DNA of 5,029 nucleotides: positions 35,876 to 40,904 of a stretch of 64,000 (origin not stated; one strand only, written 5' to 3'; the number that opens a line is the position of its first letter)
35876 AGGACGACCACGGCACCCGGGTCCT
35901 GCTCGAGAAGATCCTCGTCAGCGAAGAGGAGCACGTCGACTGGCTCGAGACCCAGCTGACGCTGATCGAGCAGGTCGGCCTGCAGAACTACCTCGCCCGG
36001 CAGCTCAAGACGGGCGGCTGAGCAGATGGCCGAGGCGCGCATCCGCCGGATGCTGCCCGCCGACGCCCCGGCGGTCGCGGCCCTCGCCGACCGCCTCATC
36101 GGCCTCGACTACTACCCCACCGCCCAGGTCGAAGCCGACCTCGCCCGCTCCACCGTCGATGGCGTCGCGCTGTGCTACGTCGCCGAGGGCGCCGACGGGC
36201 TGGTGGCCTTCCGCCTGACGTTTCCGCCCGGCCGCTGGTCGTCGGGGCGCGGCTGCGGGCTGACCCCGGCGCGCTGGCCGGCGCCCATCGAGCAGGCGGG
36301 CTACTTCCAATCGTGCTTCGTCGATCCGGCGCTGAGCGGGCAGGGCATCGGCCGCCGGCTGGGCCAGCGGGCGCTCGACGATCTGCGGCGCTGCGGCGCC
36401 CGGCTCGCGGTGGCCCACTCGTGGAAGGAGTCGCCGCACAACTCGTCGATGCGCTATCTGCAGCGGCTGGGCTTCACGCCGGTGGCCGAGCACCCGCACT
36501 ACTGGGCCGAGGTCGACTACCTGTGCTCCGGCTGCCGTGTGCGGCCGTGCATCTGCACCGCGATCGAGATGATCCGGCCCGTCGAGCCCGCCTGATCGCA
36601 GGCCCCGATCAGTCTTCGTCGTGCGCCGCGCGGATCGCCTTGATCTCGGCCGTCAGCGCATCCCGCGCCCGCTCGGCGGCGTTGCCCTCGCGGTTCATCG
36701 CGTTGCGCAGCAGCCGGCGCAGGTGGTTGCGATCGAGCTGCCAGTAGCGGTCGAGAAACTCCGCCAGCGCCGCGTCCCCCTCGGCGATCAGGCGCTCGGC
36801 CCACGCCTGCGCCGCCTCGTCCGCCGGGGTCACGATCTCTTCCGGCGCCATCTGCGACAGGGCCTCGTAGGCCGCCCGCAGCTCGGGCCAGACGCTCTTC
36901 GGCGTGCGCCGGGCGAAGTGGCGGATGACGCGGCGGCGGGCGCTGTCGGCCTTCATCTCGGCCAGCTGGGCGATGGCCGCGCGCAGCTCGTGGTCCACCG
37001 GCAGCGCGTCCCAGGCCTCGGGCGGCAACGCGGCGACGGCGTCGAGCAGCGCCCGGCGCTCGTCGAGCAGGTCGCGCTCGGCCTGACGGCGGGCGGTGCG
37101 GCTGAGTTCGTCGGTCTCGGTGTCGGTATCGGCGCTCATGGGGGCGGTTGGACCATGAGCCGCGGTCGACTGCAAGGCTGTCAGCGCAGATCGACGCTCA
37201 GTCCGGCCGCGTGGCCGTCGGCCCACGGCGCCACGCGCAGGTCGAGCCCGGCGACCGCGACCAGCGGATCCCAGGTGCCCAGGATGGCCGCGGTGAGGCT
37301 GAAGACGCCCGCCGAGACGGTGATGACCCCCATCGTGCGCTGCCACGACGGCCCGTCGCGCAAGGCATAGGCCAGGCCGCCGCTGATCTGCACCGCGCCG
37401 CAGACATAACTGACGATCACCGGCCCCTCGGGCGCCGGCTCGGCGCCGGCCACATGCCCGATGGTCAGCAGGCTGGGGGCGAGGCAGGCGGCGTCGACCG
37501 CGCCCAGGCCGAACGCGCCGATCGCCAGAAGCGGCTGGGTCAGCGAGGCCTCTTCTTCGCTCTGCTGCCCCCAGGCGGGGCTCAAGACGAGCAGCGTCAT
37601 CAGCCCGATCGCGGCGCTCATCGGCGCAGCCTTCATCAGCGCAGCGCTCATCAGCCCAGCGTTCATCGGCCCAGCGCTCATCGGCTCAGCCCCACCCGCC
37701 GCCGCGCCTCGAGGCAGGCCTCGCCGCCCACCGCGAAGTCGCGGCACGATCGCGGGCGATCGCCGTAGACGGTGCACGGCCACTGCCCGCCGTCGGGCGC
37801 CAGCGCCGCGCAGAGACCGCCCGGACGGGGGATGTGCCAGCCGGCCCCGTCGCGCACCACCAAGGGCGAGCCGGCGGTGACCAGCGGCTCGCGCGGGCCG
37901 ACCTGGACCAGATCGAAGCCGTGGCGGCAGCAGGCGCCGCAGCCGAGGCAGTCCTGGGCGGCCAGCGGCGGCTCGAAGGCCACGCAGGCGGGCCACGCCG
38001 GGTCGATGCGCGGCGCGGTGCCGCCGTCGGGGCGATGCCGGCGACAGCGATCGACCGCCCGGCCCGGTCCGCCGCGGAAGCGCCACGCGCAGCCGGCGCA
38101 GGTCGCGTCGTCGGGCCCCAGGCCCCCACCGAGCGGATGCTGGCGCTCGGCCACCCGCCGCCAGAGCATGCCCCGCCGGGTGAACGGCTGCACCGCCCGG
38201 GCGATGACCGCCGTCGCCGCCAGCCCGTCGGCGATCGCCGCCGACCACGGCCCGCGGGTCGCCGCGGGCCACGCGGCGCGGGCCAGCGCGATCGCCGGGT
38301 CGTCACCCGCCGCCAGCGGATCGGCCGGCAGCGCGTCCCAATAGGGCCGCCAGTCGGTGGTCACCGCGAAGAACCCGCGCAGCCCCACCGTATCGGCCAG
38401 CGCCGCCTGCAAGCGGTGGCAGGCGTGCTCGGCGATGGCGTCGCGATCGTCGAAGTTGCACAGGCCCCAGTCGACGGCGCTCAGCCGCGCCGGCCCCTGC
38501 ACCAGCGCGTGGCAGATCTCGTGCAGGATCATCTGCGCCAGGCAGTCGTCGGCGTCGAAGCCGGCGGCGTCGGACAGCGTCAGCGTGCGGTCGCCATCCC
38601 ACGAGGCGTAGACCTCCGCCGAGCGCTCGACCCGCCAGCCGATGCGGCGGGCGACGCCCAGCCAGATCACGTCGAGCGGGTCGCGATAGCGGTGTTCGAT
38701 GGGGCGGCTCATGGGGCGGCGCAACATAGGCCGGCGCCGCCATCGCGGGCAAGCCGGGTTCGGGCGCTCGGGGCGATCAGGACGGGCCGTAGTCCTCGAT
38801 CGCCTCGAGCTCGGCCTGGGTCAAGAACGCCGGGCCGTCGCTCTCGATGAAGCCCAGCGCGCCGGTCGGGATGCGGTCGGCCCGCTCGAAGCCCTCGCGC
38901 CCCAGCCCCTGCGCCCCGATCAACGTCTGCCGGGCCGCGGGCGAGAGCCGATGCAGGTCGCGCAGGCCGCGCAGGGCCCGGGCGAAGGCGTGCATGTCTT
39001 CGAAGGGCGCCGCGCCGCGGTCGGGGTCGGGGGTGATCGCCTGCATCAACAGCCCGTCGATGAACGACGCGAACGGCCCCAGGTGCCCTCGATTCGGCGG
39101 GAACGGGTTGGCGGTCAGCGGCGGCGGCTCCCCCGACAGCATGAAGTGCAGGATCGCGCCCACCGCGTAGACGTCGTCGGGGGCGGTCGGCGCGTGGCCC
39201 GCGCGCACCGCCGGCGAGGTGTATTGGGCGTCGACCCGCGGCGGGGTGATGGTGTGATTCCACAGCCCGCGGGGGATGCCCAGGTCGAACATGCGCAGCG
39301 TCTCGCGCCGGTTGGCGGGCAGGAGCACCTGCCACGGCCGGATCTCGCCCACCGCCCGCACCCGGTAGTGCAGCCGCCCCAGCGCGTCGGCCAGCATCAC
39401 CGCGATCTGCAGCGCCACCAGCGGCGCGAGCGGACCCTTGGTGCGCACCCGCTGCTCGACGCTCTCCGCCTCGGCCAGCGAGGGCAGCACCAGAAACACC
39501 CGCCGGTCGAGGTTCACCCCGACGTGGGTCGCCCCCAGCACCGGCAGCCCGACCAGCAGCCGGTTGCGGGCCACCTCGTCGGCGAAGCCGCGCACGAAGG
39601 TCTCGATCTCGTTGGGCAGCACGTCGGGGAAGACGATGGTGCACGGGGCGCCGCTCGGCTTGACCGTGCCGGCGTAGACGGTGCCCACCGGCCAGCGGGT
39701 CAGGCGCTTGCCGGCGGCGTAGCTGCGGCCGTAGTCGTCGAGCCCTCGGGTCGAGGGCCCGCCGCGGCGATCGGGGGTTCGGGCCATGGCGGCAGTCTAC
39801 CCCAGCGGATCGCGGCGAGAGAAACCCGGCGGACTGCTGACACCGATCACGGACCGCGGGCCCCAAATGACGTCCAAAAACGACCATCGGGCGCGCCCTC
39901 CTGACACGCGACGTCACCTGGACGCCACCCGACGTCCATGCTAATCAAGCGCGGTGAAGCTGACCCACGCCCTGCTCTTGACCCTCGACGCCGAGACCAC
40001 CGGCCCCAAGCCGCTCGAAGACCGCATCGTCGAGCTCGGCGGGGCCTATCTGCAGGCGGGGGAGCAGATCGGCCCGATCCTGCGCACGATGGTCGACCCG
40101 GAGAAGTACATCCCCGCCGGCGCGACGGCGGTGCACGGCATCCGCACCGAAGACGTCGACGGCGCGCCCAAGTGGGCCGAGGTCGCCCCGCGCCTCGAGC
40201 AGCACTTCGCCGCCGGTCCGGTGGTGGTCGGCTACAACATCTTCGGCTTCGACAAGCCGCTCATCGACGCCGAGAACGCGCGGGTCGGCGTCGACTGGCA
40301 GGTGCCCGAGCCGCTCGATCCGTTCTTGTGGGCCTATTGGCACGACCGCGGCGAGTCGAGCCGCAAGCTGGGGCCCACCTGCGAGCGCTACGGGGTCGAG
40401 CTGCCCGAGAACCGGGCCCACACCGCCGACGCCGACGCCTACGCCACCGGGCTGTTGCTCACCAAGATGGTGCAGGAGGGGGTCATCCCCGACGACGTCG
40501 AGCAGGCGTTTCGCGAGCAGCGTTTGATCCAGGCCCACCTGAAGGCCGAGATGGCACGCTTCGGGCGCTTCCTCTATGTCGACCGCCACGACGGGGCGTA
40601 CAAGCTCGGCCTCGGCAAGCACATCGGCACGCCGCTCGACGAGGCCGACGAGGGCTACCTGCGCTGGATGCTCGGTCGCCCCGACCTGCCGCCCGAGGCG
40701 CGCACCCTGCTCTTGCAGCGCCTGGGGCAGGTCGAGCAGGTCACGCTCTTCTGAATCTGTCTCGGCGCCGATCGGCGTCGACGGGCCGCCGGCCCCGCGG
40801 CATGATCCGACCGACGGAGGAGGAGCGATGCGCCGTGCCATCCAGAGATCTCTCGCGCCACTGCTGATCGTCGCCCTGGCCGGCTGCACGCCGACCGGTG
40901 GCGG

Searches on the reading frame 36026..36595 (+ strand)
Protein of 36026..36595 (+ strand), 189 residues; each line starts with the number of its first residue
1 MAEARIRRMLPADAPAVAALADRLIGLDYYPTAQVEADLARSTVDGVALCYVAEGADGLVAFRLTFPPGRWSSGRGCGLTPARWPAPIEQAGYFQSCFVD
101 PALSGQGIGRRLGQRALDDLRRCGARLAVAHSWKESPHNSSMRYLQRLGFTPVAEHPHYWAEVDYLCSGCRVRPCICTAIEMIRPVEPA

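Call 75: search_protein_families(library=pfam, proteins=[window:36026-36595:+], max_evalue=0.001)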
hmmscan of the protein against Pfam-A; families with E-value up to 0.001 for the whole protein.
window:36026-36595:+ (189 aa): 4 families
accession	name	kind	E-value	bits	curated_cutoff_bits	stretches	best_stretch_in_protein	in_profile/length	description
PF00583.31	Acetyltransf_1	-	1.1e-06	29.3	20.7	1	89-150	57-116/116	Acetyltransferase (GNAT) family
PF13508.13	Acetyltransf_7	-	8.1e-06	26.6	27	1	81-151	28-83/84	Acetyltransferase (GNAT) domain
PF14542.12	Acetyltransf_CG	-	5.5e-05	23.6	30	1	93-126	26-59/80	GCN5-related N-acetyl-transferase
PF13673.13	Acetyltransf_10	-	8.4e-05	23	23.6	1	89-154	49-111/128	Acetyltransferase (GNAT) domain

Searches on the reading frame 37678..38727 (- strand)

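Call 75: search_protein_families(library=pfam, proteins=[window:37678-38727:-], max_evalue=0.001)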
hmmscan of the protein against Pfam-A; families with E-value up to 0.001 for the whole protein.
window:37678-38727:- (349 aa): 1 family
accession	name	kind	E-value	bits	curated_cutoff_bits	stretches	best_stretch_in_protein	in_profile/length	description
PF03692.20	CxxCxxCC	-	0.00037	21.6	23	0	259-331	1-69/85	Putative zinc- or iron-chelating domain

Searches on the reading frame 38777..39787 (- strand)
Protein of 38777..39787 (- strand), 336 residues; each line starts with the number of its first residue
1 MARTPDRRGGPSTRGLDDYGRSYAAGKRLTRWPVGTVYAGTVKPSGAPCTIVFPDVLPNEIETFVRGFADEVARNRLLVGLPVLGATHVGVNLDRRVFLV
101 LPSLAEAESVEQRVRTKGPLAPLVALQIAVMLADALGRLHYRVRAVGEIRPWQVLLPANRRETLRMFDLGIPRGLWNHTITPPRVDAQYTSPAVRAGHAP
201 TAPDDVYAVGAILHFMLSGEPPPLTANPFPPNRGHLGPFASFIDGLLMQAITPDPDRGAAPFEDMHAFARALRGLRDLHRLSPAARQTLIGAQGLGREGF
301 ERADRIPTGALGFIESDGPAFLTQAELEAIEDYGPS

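Call 75: search_protein_families(library=pfam, proteins=[window:38777-39787:-], max_evalue=0.001)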
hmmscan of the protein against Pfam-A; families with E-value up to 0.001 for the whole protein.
window:38777-39787:- (336 aa): 1 family
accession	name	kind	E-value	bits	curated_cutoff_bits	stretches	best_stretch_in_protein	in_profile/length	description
PF00069.31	Pkinase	-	6.9e-06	26.1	31.7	1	97-222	73-196/263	Protein kinase domain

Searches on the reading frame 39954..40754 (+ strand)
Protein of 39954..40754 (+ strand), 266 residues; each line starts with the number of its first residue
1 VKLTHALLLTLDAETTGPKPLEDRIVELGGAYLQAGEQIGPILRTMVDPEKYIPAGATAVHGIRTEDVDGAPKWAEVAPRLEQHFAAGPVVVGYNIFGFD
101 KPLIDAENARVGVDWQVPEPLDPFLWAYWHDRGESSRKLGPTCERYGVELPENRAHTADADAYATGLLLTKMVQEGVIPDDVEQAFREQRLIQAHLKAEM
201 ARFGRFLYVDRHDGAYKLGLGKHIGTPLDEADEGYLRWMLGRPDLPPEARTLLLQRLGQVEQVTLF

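Call 75: search_protein_families(library=pfam, proteins=[window:39954-40754:+], max_evalue=0.001)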
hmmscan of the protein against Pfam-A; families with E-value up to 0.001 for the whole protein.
window:39954-40754:+ (266 aa): 1 family
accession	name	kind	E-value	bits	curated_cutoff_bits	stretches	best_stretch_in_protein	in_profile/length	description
PF00929.31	RNase_T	-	3.1e-19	70.6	24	1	11-165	3-160/164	Exonuclease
